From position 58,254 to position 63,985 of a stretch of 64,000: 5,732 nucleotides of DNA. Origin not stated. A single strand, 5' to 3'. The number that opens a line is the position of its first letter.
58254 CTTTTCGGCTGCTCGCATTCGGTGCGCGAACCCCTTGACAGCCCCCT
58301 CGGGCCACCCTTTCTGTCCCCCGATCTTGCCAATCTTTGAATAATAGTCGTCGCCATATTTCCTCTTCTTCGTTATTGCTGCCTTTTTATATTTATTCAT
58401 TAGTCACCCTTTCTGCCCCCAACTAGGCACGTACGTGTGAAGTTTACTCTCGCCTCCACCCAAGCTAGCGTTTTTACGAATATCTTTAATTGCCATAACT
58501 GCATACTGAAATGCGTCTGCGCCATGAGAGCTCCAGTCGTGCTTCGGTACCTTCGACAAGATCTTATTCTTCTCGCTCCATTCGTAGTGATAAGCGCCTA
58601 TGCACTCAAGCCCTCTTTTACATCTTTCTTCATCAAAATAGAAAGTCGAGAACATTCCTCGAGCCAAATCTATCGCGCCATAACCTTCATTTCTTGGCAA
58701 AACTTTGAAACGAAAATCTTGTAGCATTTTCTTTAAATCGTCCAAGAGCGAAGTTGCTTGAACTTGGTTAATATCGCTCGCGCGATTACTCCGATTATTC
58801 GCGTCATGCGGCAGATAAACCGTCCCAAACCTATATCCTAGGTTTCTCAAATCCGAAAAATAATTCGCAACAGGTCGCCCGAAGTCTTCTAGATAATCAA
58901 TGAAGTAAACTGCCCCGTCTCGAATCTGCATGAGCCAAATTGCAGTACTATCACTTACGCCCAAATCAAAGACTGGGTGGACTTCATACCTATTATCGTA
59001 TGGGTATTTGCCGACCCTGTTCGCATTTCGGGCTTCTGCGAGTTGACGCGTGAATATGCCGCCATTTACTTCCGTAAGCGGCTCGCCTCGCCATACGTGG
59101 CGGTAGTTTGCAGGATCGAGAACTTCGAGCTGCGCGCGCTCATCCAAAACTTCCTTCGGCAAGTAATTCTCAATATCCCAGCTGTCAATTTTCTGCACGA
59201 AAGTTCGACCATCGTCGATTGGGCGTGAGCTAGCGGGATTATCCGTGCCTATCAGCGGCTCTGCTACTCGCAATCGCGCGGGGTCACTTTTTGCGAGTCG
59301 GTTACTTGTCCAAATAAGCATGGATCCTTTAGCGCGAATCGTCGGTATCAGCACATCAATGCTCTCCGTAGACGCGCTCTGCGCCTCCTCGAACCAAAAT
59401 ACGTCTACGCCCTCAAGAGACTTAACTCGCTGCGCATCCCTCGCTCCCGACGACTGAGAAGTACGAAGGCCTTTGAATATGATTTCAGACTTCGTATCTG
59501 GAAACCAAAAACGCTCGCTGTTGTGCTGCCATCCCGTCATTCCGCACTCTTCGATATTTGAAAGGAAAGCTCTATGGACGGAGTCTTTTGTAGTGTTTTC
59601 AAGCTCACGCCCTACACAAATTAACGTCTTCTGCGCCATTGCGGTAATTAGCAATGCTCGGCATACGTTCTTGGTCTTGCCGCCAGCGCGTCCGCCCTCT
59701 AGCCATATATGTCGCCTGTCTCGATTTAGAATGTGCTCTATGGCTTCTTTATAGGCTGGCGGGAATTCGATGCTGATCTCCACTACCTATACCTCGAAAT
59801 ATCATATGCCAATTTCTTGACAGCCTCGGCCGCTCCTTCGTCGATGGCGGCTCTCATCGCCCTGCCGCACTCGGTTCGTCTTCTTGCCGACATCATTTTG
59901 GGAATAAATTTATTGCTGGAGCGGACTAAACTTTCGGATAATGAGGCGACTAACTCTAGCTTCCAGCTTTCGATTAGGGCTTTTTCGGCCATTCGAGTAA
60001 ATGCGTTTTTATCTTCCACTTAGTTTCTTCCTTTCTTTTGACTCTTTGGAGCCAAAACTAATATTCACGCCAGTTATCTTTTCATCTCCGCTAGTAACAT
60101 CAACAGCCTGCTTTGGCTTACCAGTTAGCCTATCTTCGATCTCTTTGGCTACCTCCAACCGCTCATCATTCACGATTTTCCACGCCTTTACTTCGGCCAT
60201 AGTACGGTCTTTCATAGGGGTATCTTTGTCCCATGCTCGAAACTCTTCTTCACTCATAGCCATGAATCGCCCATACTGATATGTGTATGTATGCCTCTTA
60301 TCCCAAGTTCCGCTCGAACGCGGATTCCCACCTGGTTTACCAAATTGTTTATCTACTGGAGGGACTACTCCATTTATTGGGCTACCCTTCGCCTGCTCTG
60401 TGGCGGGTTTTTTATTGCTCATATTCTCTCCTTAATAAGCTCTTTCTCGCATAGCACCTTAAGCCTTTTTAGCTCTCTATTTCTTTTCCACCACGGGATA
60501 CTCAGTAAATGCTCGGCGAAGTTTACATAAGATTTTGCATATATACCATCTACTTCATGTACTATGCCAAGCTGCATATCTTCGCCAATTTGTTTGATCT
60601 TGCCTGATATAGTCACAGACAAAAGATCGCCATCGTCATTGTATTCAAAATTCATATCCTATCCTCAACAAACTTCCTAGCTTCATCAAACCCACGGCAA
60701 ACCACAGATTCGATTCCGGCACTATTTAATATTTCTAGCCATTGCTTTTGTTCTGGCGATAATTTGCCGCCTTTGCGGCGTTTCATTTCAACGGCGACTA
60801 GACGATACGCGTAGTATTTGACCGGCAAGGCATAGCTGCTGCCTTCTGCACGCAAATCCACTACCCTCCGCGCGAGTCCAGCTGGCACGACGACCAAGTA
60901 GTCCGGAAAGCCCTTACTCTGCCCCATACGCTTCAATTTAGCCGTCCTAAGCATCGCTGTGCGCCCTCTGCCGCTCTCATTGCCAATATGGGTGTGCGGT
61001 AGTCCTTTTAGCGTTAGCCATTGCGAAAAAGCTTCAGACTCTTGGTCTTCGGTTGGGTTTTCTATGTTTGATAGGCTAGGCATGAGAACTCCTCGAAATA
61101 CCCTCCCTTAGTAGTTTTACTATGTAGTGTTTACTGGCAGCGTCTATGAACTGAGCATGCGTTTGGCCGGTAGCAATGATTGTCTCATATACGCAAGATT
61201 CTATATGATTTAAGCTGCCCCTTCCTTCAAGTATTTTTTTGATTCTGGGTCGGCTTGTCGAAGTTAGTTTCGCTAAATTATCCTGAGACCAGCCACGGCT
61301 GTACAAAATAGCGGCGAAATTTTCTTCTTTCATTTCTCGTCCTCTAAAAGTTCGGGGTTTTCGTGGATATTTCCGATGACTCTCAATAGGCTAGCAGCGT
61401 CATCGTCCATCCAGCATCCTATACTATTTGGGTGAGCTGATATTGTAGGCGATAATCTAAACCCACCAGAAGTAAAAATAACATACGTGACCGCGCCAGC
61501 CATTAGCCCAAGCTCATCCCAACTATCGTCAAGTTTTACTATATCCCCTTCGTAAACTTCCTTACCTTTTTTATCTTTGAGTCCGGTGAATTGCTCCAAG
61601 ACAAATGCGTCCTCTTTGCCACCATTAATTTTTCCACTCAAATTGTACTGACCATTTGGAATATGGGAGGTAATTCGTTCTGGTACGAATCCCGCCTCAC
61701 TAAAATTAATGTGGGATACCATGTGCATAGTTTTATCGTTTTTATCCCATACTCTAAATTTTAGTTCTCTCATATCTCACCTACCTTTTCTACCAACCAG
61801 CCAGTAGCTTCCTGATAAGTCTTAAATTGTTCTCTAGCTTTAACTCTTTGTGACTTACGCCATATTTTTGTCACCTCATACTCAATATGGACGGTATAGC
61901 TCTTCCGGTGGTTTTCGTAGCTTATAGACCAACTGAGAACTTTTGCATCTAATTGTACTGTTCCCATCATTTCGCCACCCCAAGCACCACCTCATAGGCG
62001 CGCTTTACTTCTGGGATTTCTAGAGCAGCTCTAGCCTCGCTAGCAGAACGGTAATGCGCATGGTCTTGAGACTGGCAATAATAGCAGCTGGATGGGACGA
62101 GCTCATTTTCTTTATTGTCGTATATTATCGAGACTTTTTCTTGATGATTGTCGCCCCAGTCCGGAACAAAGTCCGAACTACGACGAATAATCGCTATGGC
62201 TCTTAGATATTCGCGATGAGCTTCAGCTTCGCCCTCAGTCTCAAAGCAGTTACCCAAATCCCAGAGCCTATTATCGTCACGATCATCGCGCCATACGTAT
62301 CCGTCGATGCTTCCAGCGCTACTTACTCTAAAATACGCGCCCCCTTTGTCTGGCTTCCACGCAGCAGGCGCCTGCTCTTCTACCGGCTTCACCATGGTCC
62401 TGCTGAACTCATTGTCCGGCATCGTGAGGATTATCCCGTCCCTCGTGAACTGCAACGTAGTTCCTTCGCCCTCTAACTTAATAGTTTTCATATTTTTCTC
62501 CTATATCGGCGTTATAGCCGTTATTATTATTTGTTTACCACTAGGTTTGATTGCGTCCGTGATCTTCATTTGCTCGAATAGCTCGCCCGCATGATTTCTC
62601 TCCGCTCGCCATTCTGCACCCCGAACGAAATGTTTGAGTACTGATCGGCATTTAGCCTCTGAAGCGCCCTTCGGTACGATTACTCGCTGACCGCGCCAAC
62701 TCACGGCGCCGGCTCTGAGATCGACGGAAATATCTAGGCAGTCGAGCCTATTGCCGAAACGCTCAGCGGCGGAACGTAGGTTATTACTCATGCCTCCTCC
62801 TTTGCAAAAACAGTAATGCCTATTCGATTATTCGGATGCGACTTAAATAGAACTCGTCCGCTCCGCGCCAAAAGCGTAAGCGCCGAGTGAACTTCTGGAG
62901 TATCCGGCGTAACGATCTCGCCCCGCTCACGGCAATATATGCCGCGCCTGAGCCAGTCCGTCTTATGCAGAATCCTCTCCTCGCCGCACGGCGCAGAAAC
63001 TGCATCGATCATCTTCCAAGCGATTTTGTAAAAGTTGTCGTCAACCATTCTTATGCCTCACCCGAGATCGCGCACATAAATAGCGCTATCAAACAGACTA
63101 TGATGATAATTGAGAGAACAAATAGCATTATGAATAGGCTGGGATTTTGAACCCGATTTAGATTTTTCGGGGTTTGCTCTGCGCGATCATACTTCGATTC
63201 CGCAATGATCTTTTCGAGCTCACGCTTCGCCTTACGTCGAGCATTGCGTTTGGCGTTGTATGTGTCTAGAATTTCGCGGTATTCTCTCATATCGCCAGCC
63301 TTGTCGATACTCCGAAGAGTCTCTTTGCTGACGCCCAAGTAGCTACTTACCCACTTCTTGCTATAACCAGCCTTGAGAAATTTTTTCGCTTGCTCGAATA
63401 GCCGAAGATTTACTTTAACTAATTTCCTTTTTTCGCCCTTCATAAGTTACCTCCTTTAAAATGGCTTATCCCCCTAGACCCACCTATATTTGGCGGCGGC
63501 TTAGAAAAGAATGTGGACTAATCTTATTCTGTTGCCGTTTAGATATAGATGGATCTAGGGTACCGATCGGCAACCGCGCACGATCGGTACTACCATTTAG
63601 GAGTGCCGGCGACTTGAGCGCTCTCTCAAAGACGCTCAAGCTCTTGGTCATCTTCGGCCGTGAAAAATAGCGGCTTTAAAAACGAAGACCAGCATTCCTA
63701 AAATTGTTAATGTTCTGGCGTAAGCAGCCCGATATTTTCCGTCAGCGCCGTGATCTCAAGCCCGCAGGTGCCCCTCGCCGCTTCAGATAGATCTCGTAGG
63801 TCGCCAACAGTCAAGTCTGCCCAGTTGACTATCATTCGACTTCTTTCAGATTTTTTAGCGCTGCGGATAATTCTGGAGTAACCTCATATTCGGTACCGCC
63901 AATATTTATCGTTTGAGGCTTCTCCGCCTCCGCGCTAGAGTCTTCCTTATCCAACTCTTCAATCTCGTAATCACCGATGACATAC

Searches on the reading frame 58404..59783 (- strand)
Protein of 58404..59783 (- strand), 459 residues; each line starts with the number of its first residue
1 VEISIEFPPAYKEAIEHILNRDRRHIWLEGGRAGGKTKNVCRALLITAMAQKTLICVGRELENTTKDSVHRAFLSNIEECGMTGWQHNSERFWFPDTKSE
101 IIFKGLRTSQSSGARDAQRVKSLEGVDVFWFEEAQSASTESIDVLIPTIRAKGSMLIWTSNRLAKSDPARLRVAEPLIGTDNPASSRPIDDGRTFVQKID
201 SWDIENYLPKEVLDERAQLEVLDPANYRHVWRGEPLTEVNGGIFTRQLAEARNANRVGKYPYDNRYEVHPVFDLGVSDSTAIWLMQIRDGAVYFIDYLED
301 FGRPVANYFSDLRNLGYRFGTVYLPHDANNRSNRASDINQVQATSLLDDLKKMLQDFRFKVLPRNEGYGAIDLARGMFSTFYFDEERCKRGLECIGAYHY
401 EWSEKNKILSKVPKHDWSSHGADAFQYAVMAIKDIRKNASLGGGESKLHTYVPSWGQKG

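Call 9: search_protein_families(library=pfam, proteins=[window:58404-59783:-], max_evalue=0.01)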
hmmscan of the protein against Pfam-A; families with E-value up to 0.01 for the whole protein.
window:58404-59783:- (459 aa): 1 family
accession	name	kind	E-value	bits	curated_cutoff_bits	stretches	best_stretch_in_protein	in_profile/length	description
PF04466.19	Terminase_3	-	1e-22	81.1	23.2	1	25-234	4-201/201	Phage terminase large subunit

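Call 10: search_protein_families(library=phrogs, proteins=[window:58404-59783:-], max_evalue=0.001)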
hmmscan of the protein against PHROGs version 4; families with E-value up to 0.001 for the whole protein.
window:58404-59783:- (459 aa): 4 families
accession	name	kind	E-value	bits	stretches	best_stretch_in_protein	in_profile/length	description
phrog_2472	-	unknown function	2.7e-29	103.5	1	238-439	114-315/324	-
phrog_3717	-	head and packaging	5.2e-29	102.6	1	6-154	6-156/277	terminase large subunit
phrog_2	-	head and packaging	4.4e-27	96.2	1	5-436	262-596/807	terminase large subunit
phrog_8711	-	head and packaging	1.9e-05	25.7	1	2-82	8-85/89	terminase large subunit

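Call 44: find_encoding_contigs(protein=window:58404-59783:-, flank=10000, max_places=4)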
Protein window:58404-59783:- (459 aa): 1 contig read that carries it; 1 place shown.
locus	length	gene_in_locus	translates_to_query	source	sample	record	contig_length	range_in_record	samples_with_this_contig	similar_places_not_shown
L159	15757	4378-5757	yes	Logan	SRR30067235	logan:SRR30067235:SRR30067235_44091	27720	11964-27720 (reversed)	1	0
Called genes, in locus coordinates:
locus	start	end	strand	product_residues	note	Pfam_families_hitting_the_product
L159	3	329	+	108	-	?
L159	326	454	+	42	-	-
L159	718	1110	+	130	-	-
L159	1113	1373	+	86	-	-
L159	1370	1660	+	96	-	-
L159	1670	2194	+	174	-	-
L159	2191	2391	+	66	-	-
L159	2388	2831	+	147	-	PF09643:YopX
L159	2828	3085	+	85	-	-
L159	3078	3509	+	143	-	PF08774:VRR_NUC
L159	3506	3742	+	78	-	-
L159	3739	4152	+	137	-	-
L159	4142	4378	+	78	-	-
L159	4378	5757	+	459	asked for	PF04466:Terminase_3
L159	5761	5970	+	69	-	-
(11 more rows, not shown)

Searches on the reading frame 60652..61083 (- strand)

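Call 11: search_protein_families(library=pfam, proteins=[window:60652-61083:-], max_evalue=0.01)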
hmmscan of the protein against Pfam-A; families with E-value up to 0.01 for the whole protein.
window:60652-61083:- (143 aa): 1 family
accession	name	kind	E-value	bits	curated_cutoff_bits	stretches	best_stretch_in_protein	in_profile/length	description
PF08774.17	VRR_NUC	-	4.9e-08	33.5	23.8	1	50-132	55-115/116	VRR-NUC domain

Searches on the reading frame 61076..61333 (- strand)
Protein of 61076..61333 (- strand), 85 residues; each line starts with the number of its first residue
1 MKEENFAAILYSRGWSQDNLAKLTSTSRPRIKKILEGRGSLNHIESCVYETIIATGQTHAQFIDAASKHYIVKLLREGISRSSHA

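Call 45: search_protein_families(library=phrogs, proteins=[window:61076-61333:-], max_evalue=0.01)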
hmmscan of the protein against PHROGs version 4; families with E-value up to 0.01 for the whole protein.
window:61076-61333:- (85 aa): 3 families
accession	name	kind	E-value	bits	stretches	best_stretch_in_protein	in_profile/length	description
phrog_2339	-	DNA, RNA and nucleotide metabolism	0.00028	21.9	1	5-44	29-68/98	HTH DNA binding protein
phrog_4779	-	transcription regulation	0.0013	20.3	1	1-46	2-47/98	transcriptional regulator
phrog_18318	-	DNA, RNA and nucleotide metabolism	0.0041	18.2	1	8-48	40-80/108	HTH DNA binding protein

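Call 46: search_protein_families(library=pfam, proteins=[window:61076-61333:-], max_evalue=0.05)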
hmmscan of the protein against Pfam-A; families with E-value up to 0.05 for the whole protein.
window:61076-61333:- (85 aa): 4 families
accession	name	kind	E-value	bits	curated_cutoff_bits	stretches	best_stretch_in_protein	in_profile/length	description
PF02796.21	HTH_7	-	0.0014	19.1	23.8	0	7-36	14-43/45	Helix-turn-helix domain of resolvase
PF13560.12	HTH_31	-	0.0032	18.2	27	1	13-39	13-39/64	Helix-turn-helix domain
PF01381.28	HTH_3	-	0.006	17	23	1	12-40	7-35/55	Helix-turn-helix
PF12844.13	HTH_19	-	0.025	14.9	30.2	1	9-38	7-36/64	Helix-turn-helix domain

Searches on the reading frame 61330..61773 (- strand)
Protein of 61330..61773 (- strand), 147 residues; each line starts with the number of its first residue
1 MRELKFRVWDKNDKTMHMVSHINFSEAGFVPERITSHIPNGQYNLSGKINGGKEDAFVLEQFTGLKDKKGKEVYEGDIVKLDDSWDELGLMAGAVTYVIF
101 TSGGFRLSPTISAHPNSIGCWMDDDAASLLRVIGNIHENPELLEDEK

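Call 11: search_protein_families(library=pfam, proteins=[window:61330-61773:-], max_evalue=0.01)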
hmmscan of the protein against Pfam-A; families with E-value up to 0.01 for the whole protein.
window:61330-61773:- (147 aa): 1 family
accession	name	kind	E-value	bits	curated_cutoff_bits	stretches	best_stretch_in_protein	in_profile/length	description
PF09643.15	YopX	-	8.3e-22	78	22.4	1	5-144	1-128/128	YopX protein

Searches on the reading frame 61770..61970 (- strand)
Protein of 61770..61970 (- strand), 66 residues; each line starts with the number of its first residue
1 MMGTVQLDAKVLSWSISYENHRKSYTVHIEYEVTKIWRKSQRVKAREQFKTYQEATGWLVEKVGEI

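Call 45: search_protein_families(library=phrogs, proteins=[window:61770-61970:-], max_evalue=0.01)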
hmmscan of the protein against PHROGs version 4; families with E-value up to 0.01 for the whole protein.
window:61770-61970:- (66 aa): 0 families

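Call 46: search_protein_families(library=pfam, proteins=[window:61770-61970:-], max_evalue=0.05)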
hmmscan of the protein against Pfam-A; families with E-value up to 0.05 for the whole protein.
window:61770-61970:- (66 aa): 2 families
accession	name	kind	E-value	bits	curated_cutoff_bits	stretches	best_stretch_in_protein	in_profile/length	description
PF06703.16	SPC25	-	0.0043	17.2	24.3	1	8-62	93-148/159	Microsomal signal peptidase 25 kDa subunit (SPC25)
PF15597.11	Imm59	-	0.038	14.9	26.9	1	10-62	18-74/100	Immunity protein 59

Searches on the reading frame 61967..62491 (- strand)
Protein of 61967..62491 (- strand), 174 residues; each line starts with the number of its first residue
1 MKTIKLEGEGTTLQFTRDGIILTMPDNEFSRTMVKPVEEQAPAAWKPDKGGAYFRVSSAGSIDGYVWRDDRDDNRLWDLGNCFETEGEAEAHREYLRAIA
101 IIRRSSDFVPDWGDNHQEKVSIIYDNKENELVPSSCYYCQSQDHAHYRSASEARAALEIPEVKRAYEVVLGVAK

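Call 11: search_protein_families(library=pfam, proteins=[window:61967-62491:-], max_evalue=0.01)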
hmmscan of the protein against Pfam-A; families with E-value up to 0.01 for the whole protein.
window:61967-62491:- (174 aa): 0 families

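Call 45: search_protein_families(library=phrogs, proteins=[window:61967-62491:-], max_evalue=0.01)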
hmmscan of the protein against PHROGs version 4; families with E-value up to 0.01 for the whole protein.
window:61967-62491:- (174 aa): 1 family
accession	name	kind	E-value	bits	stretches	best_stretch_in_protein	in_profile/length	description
phrog_18768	-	unknown function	9.2e-05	23.6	1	36-99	63-128/131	-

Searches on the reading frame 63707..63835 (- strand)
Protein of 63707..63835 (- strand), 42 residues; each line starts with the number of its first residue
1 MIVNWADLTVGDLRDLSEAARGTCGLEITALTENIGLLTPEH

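Call 19: find_encoding_contigs(protein=window:63707-63835:-, flank=10000, max_places=4)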
Protein window:63707-63835:- (42 aa): 1 contig read that carries it; 1 place shown.
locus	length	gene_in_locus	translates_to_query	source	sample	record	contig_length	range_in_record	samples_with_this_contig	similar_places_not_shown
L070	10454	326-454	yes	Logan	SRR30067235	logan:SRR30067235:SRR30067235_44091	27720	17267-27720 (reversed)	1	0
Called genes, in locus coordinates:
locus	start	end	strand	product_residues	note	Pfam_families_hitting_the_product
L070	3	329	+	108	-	?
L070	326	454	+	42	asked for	-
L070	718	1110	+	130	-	-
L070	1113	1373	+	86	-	-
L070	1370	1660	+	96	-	-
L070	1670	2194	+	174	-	-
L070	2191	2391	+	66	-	-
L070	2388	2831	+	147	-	PF09643:YopX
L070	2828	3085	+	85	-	-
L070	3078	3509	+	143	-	PF08774:VRR_NUC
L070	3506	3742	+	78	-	-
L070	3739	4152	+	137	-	-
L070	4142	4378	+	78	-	-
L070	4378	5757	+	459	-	PF04466:Terminase_3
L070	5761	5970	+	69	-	-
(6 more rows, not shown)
